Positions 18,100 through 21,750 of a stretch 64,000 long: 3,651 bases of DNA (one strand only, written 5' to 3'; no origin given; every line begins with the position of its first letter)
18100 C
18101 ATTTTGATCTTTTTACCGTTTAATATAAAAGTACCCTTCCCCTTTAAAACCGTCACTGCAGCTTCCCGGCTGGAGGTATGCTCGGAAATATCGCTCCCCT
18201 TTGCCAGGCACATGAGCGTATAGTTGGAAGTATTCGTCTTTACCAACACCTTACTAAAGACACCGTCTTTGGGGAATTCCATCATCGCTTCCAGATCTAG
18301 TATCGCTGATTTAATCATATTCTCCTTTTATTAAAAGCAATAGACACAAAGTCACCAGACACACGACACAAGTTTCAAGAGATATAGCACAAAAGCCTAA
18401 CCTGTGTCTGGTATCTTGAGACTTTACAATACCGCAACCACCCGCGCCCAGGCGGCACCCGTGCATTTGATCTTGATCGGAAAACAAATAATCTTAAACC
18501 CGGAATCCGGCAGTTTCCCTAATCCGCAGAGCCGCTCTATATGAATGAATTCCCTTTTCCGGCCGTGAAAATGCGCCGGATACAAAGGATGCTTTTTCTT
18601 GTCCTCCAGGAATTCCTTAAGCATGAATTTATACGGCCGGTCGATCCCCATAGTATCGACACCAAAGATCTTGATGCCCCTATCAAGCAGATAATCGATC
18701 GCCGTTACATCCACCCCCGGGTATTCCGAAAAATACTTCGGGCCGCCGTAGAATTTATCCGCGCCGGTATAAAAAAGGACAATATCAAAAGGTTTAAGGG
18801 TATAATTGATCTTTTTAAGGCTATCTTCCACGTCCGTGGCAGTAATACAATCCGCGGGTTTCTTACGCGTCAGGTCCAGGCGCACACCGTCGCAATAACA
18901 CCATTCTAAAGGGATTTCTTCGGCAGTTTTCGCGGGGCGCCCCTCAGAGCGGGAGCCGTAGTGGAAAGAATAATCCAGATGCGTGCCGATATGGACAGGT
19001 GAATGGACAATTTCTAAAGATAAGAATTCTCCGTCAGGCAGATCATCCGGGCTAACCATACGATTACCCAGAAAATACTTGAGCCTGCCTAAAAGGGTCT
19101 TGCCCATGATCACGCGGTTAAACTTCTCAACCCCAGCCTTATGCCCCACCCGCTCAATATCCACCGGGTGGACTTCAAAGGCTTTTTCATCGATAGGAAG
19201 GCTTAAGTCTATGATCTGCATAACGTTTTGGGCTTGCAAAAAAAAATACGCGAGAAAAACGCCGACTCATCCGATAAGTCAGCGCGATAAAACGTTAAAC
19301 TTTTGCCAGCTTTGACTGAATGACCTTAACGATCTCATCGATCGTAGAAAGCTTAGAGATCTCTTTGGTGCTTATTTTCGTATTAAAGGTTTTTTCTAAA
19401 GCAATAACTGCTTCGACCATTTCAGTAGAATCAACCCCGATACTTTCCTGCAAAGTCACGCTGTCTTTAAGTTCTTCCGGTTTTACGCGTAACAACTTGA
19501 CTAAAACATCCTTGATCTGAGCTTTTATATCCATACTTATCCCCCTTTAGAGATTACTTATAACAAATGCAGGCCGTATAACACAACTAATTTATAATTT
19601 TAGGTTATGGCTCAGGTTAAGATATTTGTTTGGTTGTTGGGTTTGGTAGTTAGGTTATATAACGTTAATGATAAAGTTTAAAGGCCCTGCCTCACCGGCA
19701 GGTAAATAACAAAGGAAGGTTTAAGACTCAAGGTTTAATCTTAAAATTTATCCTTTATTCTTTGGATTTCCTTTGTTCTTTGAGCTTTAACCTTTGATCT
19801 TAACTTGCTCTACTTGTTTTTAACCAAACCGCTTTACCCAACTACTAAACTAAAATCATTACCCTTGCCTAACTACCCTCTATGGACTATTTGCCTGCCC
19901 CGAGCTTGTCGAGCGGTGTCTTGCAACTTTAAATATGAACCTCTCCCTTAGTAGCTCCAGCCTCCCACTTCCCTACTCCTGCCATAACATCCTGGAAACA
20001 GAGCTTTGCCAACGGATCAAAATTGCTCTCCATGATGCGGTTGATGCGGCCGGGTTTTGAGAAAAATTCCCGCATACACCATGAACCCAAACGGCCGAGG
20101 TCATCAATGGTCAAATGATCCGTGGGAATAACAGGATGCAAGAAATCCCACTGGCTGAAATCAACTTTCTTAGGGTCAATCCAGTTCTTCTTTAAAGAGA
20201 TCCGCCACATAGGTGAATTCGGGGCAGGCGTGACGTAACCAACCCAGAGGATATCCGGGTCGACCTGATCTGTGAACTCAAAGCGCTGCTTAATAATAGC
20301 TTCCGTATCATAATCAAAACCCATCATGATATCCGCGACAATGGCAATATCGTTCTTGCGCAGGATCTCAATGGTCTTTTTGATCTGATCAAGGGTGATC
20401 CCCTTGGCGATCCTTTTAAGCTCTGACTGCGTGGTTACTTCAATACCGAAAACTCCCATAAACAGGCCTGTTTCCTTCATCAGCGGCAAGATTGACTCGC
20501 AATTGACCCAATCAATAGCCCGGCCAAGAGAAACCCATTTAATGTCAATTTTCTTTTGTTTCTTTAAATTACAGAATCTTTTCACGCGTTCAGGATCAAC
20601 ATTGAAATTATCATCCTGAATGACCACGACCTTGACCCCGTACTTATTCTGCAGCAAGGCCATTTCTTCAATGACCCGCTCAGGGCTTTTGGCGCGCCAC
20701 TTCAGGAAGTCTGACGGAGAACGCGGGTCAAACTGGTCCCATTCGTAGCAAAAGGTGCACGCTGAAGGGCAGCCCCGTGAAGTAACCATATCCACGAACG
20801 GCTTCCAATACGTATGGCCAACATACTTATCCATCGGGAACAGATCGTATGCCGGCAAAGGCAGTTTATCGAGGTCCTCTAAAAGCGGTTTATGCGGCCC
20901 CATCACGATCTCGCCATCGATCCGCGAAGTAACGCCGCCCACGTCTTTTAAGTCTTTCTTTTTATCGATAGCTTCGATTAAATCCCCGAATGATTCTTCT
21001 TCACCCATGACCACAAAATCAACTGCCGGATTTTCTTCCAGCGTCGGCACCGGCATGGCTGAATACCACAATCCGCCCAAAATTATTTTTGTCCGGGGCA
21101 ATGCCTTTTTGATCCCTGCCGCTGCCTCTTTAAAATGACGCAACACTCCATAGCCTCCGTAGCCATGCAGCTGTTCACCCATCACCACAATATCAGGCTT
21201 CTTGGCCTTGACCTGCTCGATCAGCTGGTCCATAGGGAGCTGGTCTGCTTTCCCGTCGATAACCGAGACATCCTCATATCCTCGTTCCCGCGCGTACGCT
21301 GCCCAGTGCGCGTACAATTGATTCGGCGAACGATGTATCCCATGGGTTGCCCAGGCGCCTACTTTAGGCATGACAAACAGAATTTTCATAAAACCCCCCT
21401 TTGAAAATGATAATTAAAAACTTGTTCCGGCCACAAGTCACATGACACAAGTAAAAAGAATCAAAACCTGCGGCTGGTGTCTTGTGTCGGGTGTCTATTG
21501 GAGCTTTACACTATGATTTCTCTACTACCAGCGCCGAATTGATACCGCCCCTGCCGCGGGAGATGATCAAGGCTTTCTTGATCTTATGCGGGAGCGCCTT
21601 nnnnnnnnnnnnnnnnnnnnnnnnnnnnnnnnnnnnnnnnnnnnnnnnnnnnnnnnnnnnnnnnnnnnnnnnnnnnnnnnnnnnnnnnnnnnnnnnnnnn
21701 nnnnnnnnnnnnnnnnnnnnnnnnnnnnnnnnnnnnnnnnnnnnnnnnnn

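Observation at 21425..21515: Conserved ~85 bp intercistronic element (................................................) repeated inside the PKS-like operon and upstream of the aldehyde dehydrogenase gene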

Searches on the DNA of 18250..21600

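Call 68: search_rna_families(source=window, start=18250, end=21600, threshold=evalue, max_evalue=5)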
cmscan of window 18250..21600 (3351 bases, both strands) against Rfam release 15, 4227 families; matches with E-value up to 5: 3.
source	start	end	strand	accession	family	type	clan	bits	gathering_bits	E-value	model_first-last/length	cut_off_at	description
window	21431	21501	-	RF03934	mir-m107-1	Gene; miRNA;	-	22.8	83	0.59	1-65/65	no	mir-m107-1 microRNA precursor family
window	19622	19759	+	RF02728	HrrF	Gene; sRNA;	-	20.7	77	2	1-116/116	no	Haemophilus regulatory RNA responsive to iron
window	21431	21501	+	RF03934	mir-m107-1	Gene; miRNA;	-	19.2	83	4.4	1-65/65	no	mir-m107-1 microRNA precursor family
